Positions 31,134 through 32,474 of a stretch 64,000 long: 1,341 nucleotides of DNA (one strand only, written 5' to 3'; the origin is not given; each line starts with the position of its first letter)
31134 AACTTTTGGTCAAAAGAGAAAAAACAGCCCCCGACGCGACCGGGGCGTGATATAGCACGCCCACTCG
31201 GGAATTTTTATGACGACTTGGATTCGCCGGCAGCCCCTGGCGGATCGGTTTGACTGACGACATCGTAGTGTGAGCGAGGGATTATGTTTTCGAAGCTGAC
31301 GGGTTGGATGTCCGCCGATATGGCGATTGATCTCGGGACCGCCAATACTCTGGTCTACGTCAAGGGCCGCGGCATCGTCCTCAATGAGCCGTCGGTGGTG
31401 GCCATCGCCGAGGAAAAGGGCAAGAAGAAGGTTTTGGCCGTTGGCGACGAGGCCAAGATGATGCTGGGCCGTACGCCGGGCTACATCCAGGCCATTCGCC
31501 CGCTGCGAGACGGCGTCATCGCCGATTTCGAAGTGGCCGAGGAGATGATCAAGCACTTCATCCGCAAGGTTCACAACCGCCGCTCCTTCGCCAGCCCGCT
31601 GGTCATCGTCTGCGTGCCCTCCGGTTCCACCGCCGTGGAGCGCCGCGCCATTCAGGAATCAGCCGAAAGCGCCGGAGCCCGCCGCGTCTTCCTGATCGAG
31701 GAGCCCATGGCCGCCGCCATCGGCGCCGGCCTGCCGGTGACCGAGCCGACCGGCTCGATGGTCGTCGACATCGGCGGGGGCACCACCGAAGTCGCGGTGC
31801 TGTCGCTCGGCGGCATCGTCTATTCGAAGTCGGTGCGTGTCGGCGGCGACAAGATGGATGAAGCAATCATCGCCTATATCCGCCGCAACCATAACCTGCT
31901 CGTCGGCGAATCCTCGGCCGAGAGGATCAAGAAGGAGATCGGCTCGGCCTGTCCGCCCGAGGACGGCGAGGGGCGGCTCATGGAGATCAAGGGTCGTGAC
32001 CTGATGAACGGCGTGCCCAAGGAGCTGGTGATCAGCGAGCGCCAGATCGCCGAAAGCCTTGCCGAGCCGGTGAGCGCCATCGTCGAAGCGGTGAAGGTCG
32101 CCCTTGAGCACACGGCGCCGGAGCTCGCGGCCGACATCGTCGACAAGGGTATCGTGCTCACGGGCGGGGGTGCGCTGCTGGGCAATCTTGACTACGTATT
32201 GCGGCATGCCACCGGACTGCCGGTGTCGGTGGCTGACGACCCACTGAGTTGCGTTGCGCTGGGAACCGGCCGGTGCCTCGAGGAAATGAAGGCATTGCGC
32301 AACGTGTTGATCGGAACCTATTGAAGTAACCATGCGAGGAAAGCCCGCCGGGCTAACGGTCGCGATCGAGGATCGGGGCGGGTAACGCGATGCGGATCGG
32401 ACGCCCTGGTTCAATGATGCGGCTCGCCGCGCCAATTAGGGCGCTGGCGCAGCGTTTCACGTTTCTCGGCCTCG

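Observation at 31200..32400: Codon-usage style switches around mreB, suggesting a chimeric join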

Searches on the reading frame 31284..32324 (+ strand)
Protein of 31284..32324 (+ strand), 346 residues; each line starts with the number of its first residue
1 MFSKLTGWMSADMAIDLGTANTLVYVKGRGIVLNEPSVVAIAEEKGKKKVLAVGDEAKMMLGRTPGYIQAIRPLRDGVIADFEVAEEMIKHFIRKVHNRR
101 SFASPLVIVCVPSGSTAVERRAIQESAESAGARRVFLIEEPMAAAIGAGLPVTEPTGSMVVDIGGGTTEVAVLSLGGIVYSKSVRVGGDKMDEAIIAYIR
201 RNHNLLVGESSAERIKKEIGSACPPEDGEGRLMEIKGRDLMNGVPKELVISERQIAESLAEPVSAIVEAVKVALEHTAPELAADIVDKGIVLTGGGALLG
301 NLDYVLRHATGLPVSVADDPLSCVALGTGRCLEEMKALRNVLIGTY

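Call 9: find_encoding_contigs(protein=window:31284-32324:+, flank=10000, max_places=10)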
Protein window:31284-32324:+ (346 aa): no gene with exactly this product is on record in the collection.

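Call 12: search_protein_families(library=pfam, proteins=[window:31284-32324:+], max_evalue=0.00001)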
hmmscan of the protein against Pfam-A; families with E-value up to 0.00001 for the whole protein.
window:31284-32324:+ (346 aa): 5 families
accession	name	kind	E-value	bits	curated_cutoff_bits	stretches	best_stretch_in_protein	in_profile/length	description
PF06723.19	MreB_Mbl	-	2.8e-153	510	27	1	11-338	2-325/327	MreB/Mbl protein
PF00022.25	Actin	-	5.7e-14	51.9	27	1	36-202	31-190/410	Actin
PF14450.12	FtsA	-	1.7e-13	51.4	31.8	1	159-318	1-111/127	Cell division protein FtsA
PF00012.26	HSP70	-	3.3e-12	45.9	20.6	1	107-204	136-239/599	Hsp70 protein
PF11104.14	PilM_2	-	1.5e-08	34.5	27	0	158-198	182-222/340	Type IV pilus assembly protein PilM;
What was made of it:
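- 31284..32324 (+): mreB: intact, in frame and mosaic. The 5' part is lineage A and the 3' part is lineage B. Pfam MreB_Mbl positions 2-325 of 327 (call 12).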

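Call 13: find_related_loci(query=window:31284-32324:+, collection=genome_contigs, flank=10000)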
Query window:31284-32324:+ (346 aa) in genome_contigs; peptide patterns used: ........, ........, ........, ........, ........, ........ (x = any residue, [..] = any of these).
600 stretches matched a pattern (row limit reached: there are more); 599 encode a relative of the query (tblastn E <= 1e-3); the best 80 are kept; 80 distinct loci.
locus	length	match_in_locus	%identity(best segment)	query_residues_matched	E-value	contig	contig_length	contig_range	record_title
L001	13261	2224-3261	96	1-346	0e+0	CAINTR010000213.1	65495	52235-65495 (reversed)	MAG: uncultured Magnetospirillum sp. isolate VK2_bin-0414 genome assembly, contig: bin-0414:213/223, whole genome shotgu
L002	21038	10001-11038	95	1-346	0e+0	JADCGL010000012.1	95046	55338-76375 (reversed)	MAG: Telmatospirillum sp. isolate M043S1SP1A48QC M043S1_12, whole genome shotgun sequence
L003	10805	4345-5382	94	1-346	0e+0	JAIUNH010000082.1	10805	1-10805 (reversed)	MAG: Proteobacteria bacterium isolate ALPHA1 spades-bin.77~NODE_5910_length_10805_cov_0.795936, whole genome shotgun seq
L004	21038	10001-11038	93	1-346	0e+0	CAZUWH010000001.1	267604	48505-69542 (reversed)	MAG TPA_asm: uncultured Rhodobacterales bacterium isolate binchicken_co266_182 genome assembly, contig: NODE_68_length_2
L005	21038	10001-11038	92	1-346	0e+0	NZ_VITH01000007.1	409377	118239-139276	Azospirillum brasilense strain BR 11650 Ga0314197_107, whole genome shotgun sequence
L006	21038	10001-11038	92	1-346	0e+0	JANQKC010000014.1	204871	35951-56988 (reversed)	MAG: Alphaproteobacteria bacterium isolate PL25a_bin.144 k99_37357, whole genome shotgun sequence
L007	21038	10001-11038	92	1-346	0e+0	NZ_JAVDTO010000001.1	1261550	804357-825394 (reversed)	Azospirillum sp. BE72 Ga0454506_01, whole genome shotgun sequence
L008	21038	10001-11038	92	1-346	0e+0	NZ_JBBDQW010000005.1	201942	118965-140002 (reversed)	MAG: Tistlia sp. isolate LejiaC_71_41 Lejia_C_107_length_201942_cov_26, whole genome shotgun sequence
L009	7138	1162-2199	92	1-346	0e+0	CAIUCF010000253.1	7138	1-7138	MAG: uncultured Rhodospirillales bacterium isolate MJ-time_bin-3365 genome assembly, contig: bin-3365:253/938, whole gen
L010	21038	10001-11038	93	1-346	0e+0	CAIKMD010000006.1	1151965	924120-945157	MAG: uncultured Rhodospirillales bacterium isolate Umea3_bin-2224 genome assembly, contig: bin-2224:06/11, whole genome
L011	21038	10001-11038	92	1-346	0e+0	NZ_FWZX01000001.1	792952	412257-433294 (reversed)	Tistlia consotensis USBA 355, whole genome shotgun sequence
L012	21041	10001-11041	91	1-346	0e+0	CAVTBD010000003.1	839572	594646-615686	MAG: uncultured Alphaproteobacteria bacterium isolate MFD02416.bin.1.43 genome assembly, contig: contig_27254, whole gen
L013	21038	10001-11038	92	1-346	0e+0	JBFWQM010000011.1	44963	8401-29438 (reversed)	MAG: Rhodospirillaceae bacterium isolate CA_2019_TPBF_183 NODE_5101_length_44963_cov_8.518177_TPBF, whole genome shotgun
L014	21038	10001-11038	92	1-346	0e+0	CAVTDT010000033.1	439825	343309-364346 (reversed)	MAG: uncultured Alphaproteobacteria bacterium isolate MFD00991.bin.2.133 genome assembly, contig: contig_7978, whole gen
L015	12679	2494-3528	92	1-346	0e+0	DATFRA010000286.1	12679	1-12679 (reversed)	MAG TPA_asm: Stellaceae bacterium isolate SMAG_U9345 k141_4127628, whole genome shotgun sequence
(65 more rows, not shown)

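Call 37: find_homologous_proteins(query=L001:3431-4318:+, max_evalue=1e-40)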
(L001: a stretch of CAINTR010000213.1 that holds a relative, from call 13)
Query L001:3431-4318:+ (295 aa): 2258 proteins with E <= 1e-40 among 8000 candidates; the best 120 are listed.
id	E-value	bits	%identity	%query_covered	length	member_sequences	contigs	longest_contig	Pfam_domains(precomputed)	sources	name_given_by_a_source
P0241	1.8e-179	613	95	100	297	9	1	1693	PF04085.21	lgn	-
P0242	1.1e-173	594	93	100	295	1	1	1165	PF04085.21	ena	-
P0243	1.7e-169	580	89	100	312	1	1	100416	PF04085.21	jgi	jgi:rod shape-determining protein MreC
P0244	2.3e-169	580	87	100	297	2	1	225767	PF04085.21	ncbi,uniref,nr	ncbi:rod shape-determining protein MreC [Paramagnetospirillum kuznetsovii]|uniref:Cell shape-determi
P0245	8.6e-168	575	88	100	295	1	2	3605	PF04085.21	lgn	-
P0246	2.3e-167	574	86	100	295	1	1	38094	PF04085.21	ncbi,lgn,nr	ncbi:MAG: rod shape-determining protein MreC [Magnetospirillum sp.]|nr:rod shape-determining protein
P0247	4.1e-167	573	89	100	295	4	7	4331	PF04085.21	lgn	-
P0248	6.9e-167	572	87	95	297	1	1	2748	PF04085.21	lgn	-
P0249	1.1e-166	571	87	100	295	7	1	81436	PF04085.21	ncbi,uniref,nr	ncbi:rod shape-determining protein MreC [Magnetospirillum sp. SS-4]|uniref:rod shape-determining pro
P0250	3.0e-165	567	87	96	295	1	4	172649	PF04085.21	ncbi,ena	-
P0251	6.0e-164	562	88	100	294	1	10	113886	PF04085.21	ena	-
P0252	6.2e-164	562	87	95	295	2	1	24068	PF04085.21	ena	-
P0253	1.6e-163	561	85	100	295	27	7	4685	PF04085.21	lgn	-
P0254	3.8e-163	560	85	100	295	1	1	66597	PF04085.21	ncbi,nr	ncbi:Cell shape-determining protein MreC [Candidatus Terasakiella magnetica]|nr:Cell shape-determini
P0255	5.8e-162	556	85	96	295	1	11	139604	PF04085.21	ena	-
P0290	1.2e-143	496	75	100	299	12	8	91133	PF04085.21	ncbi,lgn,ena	ncbi:MAG: rod shape-determining protein MreC [Magnetospirillum sp.]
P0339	7.0e-128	444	68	98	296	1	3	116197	PF04085.21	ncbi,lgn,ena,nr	ncbi:MAG: rod shape-determining protein MreC [Magnetospirillum sp.]|nr:rod shape-determining protein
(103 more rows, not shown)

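Call 38: find_encoding_contigs(protein=P0246, flank=10000, max_places=4)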
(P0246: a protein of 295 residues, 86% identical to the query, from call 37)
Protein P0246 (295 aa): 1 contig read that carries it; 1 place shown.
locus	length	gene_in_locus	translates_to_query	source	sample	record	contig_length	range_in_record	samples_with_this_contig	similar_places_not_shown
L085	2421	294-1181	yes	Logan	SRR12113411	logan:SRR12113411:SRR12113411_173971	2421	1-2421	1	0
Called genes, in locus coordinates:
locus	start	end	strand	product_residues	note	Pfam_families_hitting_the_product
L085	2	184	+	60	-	?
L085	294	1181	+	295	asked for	PF04085:MreC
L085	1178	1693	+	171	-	PF04093:MreD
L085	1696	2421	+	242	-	?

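Call 40: list_cluster_members(proteins=[P0246, P0290, P0339, P0158, P0184, P0207])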
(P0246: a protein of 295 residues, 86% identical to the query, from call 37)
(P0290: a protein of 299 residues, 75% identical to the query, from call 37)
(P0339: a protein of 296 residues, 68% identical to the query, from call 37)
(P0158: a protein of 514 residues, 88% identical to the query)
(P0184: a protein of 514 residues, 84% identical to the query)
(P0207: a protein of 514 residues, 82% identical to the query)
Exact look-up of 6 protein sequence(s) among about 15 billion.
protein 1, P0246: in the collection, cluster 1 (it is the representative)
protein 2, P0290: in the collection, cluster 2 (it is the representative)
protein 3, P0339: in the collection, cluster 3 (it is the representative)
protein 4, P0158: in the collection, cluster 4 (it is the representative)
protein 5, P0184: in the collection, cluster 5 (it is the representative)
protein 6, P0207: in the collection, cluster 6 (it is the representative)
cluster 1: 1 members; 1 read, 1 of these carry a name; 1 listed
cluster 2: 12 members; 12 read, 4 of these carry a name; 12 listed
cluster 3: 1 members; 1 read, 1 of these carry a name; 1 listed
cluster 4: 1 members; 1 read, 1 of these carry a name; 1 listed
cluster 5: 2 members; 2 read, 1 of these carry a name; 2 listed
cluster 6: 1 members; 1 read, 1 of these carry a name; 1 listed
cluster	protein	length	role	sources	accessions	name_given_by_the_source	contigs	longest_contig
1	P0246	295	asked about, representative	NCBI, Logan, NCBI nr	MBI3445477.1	MAG: rod shape-determining protein MreC [Magnetospirillum sp.] | rod shape-determining protein MreC [Magnetospirillum sp.]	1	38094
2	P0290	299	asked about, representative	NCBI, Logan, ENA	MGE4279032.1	MAG: rod shape-determining protein MreC [Magnetospirillum sp.]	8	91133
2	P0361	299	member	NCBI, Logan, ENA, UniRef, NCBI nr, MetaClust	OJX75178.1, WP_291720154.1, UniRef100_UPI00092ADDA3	rod shape-determining protein MreC [Magnetospirillum sp. 64-120] | rod shape-determining protein MreC n=1 Tax=Magnetospirillum sp. 64-120 TaxID=1895778 ... | \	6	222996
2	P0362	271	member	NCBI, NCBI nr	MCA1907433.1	MAG: rod shape-determining protein MreC, partial [Magnetospirillum sp.] | rod shape-determining protein MreC [Magnetospirillum sp.]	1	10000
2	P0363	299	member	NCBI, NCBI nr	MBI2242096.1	MAG: rod shape-determining protein MreC [Magnetospirillum gryphiswaldense] | rod shape-determining protein MreC [Magnetospirillum gryphiswaldense]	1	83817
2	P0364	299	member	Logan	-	-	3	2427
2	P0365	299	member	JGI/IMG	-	-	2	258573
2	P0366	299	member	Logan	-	-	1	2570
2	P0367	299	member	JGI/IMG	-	-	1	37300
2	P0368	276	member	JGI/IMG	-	-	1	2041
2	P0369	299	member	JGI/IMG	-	-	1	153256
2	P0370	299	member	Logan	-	-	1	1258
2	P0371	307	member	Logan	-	-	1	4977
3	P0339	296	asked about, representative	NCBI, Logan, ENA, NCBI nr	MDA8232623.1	MAG: rod shape-determining protein MreC [Magnetospirillum sp.] | rod shape-determining protein MreC [Magnetospirillum sp.]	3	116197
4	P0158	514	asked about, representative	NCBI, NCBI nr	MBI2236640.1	MAG: 2-isopropylmalate synthase [Magnetospirillum sp.] | 2-isopropylmalate synthase [Magnetospirillum sp.]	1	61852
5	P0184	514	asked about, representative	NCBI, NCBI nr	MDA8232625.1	MAG: 2-isopropylmalate synthase [Magnetospirillum sp.] | 2-isopropylmalate synthase [Magnetospirillum sp.]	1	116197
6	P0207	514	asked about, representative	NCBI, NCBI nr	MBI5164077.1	MAG: 2-isopropylmalate synthase [Magnetospirillum sp.] | 2-isopropylmalate synthase [Magnetospirillum sp.]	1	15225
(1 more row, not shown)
